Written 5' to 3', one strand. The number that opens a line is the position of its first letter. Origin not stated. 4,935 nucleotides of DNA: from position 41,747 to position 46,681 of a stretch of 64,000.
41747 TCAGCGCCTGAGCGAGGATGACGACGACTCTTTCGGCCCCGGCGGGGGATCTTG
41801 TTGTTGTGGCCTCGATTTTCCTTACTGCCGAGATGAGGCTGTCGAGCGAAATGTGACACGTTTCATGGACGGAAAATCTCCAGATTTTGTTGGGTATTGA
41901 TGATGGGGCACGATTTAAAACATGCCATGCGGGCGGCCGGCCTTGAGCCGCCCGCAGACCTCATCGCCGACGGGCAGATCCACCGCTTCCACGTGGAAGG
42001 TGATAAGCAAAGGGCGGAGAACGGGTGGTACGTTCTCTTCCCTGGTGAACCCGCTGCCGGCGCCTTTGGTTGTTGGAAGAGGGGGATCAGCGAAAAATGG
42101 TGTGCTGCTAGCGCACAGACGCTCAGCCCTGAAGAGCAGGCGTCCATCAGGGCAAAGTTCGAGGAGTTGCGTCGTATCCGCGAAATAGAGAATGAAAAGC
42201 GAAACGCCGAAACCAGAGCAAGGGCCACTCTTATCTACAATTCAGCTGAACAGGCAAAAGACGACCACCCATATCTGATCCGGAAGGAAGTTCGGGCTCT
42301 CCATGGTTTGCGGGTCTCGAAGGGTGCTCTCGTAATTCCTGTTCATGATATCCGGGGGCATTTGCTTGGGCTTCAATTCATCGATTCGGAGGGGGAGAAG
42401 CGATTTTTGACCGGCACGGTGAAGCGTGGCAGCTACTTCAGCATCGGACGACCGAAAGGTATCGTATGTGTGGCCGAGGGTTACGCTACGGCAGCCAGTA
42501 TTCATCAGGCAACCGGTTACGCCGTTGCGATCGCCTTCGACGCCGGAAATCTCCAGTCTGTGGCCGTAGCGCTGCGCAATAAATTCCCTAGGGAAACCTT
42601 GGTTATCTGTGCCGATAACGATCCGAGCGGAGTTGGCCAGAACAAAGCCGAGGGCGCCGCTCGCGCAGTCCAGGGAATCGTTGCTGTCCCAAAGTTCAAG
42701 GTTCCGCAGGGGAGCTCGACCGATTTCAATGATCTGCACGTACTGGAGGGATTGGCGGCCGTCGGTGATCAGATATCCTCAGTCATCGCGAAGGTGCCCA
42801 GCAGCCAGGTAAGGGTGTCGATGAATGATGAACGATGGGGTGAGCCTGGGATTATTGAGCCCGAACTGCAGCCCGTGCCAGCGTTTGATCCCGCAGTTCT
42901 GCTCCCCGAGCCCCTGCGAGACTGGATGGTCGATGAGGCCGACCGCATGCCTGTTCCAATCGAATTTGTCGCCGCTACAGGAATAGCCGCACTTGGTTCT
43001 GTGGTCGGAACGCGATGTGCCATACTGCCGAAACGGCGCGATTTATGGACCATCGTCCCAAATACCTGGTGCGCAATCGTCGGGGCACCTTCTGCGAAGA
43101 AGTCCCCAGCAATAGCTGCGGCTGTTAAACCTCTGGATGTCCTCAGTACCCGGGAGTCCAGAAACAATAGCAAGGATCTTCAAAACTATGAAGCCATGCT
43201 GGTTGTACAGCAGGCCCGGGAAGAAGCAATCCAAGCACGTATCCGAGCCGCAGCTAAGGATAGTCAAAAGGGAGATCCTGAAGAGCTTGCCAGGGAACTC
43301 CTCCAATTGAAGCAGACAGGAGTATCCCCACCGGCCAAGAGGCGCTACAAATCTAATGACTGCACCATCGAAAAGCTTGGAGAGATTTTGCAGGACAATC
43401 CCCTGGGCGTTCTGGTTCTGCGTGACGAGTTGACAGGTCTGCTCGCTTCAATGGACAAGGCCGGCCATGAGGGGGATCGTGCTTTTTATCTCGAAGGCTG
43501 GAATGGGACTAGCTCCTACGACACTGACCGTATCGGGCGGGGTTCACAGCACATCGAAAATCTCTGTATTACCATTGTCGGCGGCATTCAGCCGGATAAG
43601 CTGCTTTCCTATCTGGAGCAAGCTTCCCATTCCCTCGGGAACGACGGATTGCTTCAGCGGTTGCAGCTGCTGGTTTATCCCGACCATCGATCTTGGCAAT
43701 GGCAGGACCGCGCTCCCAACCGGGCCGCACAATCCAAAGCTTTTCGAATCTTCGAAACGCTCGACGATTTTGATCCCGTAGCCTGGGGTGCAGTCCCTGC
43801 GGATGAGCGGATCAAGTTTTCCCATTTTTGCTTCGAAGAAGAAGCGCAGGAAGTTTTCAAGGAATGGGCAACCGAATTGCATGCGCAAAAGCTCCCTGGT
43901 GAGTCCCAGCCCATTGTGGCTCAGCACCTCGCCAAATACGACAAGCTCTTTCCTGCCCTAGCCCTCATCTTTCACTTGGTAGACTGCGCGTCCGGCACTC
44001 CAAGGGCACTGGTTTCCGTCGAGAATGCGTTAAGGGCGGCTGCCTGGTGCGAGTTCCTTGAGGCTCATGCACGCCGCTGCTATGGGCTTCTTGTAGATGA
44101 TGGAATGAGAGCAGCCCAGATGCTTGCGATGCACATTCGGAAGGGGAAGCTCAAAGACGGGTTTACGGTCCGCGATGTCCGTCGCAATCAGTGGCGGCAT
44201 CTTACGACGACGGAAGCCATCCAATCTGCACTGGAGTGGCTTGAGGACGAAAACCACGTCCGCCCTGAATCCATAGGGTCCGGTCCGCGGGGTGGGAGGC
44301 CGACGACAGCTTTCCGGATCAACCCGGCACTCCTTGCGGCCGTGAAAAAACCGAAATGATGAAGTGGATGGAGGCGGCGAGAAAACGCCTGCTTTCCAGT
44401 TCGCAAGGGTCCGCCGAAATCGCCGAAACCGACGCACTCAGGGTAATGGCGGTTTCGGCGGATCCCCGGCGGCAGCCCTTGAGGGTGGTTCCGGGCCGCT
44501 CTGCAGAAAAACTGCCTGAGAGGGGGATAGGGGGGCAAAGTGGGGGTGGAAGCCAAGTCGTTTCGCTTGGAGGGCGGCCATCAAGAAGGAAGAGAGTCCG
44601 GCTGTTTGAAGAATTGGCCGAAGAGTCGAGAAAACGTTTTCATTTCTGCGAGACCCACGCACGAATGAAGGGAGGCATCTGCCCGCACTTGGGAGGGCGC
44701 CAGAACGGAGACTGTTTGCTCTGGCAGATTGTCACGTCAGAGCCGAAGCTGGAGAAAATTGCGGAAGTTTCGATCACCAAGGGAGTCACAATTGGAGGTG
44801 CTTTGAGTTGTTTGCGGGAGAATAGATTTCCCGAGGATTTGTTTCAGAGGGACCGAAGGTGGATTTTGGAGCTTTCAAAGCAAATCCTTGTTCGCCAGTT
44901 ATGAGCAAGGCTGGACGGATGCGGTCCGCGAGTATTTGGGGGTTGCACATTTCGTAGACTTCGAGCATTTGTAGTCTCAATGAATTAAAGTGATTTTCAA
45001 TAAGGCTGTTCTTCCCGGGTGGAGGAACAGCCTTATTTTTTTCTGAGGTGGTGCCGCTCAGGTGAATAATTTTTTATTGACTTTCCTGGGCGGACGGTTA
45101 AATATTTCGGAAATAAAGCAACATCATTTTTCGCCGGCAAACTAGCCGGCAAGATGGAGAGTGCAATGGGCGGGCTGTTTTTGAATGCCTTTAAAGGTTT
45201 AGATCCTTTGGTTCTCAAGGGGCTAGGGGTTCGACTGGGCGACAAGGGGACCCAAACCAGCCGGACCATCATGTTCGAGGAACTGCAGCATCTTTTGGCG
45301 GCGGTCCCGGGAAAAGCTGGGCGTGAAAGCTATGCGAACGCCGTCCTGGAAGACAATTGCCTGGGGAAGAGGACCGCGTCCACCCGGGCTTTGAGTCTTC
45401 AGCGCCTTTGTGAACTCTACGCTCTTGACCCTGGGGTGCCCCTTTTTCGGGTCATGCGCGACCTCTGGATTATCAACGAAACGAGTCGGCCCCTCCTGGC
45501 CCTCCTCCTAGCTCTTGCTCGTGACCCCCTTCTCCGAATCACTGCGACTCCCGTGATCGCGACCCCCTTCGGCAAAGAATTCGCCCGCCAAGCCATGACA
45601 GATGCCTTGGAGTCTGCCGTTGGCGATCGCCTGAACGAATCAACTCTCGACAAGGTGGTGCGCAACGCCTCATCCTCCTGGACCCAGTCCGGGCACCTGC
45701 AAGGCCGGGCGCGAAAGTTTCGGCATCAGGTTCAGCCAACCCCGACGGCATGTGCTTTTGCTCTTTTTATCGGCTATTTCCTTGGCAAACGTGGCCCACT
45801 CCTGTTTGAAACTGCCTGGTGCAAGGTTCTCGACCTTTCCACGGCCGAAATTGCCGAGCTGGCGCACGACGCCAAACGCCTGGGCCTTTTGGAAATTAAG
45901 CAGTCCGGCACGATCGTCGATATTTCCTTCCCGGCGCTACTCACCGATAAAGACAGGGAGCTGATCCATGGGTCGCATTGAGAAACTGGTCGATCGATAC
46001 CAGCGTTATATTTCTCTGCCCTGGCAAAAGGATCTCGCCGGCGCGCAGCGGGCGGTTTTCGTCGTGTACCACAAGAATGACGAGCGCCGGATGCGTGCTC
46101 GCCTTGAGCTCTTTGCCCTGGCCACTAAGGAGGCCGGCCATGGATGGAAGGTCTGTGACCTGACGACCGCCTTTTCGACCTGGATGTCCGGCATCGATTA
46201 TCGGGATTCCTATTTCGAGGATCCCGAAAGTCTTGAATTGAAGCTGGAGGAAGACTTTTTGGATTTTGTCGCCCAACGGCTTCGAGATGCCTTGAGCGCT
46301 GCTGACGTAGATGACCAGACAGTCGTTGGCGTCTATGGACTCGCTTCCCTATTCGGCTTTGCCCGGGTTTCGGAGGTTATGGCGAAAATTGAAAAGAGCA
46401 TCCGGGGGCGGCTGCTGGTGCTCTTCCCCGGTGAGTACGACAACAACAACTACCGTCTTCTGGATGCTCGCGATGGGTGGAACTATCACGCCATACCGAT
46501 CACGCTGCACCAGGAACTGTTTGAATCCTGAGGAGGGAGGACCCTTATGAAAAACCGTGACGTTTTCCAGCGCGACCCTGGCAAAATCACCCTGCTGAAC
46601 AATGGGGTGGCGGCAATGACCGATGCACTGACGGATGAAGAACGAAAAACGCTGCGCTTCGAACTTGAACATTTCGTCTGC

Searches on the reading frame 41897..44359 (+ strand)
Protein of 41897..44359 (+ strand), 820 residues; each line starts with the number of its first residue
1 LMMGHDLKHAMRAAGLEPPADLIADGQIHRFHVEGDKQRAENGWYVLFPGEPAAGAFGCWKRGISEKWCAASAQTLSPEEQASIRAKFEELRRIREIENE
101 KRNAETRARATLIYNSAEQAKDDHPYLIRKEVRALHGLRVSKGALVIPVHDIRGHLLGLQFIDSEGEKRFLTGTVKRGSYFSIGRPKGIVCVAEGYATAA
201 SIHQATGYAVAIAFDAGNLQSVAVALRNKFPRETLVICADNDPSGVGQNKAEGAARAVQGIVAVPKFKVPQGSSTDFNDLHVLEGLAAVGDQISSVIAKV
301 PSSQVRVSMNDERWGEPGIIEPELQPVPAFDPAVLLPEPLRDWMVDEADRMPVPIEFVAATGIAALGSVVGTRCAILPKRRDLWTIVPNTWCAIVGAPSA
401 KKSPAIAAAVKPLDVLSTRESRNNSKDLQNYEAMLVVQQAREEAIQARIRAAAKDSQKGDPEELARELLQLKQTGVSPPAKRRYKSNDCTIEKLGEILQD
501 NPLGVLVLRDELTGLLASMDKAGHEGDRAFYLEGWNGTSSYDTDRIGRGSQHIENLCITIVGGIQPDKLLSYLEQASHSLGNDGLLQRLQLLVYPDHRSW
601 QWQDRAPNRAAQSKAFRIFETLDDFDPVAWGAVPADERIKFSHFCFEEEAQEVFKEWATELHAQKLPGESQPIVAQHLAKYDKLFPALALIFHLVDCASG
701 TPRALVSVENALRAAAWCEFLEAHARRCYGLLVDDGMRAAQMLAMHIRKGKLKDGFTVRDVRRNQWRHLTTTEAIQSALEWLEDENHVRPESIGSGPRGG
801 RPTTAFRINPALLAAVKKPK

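Call 7: search_protein_families(library=pfam, proteins=[window:41897-44359:+], max_evalue=0.001)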
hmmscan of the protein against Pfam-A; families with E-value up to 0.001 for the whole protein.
window:41897-44359:+ (820 aa): 3 families
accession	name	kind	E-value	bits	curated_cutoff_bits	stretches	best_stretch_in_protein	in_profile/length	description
PF13148.11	DUF3987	-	1.5e-78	265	27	1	353-730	2-363/364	Protein of unknown function (DUF3987)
PF13362.12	Toprim_3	-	4.6e-13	49.9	27.2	1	190-285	2-93/95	Toprim domain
PF13662.12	Toprim_4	-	2e-09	38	25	1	189-256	2-72/85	Toprim domain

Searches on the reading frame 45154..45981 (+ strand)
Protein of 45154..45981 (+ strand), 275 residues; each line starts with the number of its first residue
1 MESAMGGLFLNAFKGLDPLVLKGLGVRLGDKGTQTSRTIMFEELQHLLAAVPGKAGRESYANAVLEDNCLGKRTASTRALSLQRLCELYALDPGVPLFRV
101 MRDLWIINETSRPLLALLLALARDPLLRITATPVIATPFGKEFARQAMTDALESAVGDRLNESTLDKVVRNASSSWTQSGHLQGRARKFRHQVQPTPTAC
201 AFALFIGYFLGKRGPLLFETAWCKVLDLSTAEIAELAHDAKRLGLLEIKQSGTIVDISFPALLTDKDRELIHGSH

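Call 7: search_protein_families(library=pfam, proteins=[window:45154-45981:+], max_evalue=0.001)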
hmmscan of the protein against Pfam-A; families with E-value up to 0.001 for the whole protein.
window:45154-45981:+ (275 aa): 0 families

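Call 71: search_protein_families(library=padloc, proteins=[window:45154-45981:+], max_evalue=0.00001)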
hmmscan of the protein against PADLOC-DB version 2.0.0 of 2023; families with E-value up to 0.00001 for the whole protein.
window:45154-45981:+ (275 aa): 3 families
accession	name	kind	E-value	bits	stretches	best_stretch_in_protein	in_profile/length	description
PDLC02450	BrxA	-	4.4e-99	329.1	1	22-272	9-259/259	BrxA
PDLC02453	BrxA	-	8.2e-51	171.6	1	20-268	163-411/421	BrxA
PDLC02455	BrxA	-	3.2e-19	67.5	1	62-264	20-223/226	BrxA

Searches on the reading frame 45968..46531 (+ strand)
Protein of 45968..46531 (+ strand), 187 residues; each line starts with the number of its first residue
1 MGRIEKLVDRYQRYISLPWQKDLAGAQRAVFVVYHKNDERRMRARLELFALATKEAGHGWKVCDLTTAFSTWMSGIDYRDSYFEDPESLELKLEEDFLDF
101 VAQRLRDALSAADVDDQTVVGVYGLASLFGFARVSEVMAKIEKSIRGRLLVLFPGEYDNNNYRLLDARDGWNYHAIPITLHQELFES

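Call 7: search_protein_families(library=pfam, proteins=[window:45968-46531:+], max_evalue=0.001)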
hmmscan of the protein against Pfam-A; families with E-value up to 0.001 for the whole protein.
window:45968-46531:+ (187 aa): 1 family
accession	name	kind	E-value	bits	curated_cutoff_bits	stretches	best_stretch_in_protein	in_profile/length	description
PF08747.16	BrxB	-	6.7e-06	26.6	26.8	1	100-174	47-120/124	BREX protein BrxB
